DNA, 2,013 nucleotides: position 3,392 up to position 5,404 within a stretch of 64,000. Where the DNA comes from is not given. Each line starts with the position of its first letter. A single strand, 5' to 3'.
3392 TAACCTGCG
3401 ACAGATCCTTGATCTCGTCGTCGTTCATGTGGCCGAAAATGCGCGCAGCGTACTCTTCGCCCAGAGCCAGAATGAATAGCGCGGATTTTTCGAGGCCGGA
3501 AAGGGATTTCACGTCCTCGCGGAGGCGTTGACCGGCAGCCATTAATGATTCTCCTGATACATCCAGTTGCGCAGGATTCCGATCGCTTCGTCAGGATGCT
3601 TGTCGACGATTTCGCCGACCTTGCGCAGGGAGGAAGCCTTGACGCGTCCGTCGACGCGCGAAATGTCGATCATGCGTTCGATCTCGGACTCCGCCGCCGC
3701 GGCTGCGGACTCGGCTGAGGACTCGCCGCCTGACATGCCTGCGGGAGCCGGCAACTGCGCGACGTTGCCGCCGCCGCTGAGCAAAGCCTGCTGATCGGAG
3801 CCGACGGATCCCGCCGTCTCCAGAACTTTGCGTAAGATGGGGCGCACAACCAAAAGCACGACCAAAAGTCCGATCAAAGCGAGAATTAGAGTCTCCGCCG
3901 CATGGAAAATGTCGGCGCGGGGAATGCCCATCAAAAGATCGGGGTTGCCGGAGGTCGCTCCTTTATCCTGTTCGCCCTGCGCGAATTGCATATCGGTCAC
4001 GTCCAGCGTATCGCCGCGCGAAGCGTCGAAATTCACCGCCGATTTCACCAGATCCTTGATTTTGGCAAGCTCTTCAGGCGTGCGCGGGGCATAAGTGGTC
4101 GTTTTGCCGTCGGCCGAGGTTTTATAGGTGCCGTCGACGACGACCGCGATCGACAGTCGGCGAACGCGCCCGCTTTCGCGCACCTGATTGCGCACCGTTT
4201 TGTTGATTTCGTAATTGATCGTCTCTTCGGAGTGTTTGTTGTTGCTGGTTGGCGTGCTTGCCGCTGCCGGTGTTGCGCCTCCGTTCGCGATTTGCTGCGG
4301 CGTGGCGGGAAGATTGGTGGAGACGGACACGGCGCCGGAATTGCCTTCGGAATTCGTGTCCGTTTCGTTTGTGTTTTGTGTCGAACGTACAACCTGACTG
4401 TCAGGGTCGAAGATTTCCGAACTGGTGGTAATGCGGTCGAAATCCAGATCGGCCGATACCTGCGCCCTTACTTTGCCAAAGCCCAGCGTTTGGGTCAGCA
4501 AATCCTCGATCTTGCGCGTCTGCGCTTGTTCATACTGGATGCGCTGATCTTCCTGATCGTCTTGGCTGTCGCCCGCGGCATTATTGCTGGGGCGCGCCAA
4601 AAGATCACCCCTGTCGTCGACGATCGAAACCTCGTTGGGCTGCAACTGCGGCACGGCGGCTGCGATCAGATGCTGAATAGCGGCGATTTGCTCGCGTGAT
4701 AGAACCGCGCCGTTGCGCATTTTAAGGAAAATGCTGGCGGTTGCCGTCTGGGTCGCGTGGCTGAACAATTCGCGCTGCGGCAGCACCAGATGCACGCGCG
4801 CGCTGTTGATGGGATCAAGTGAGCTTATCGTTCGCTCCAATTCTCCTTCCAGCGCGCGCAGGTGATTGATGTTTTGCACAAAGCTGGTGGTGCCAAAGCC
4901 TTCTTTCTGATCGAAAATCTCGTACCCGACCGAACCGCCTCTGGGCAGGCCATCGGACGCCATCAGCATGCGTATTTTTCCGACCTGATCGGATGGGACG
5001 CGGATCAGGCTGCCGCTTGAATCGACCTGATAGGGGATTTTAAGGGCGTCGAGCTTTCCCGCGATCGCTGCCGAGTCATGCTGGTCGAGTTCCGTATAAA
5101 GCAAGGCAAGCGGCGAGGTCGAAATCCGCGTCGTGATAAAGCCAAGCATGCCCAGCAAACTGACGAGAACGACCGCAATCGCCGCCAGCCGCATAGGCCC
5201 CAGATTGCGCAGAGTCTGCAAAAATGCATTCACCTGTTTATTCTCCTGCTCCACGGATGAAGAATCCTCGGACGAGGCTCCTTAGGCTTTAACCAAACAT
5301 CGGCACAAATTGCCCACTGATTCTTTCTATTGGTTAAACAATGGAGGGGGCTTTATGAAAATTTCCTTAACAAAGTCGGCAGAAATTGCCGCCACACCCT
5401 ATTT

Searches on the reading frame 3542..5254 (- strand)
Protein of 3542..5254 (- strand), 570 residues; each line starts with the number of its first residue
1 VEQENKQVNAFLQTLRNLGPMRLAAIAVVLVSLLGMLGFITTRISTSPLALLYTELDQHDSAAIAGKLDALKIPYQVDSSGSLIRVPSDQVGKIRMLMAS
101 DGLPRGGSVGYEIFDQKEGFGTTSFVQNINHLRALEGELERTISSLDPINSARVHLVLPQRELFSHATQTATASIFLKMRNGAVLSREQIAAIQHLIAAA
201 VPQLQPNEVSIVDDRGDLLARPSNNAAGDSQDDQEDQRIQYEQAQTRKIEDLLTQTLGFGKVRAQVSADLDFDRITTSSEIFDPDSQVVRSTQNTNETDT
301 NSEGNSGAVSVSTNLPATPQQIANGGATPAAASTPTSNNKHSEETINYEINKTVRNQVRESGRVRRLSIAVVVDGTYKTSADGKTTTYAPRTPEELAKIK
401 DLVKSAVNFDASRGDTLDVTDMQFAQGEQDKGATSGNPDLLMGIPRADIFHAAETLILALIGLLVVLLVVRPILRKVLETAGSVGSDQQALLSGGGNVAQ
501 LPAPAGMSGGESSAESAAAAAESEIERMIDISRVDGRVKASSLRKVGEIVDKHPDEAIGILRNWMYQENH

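Call 63: search_protein_families(library=pfam, proteins=[window:3542-5254:-], max_evalue=0.000001)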
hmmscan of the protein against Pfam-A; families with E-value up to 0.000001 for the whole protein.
window:3542-5254:- (570 aa): 2 families
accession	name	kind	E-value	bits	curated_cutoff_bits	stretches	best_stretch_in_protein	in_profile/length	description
PF01514.23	YscJ_FliF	-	5.9e-63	212.4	24.4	1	49-220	6-178/179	Secretory protein of YscJ/FliF family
PF08345.17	YscJ_FliF_C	-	9.9e-45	153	23.8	1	253-424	1-147/147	Flagellar M-ring protein C-terminal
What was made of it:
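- The window organism is flagellated, as shown by FliF at 3542-5254 (call 63).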
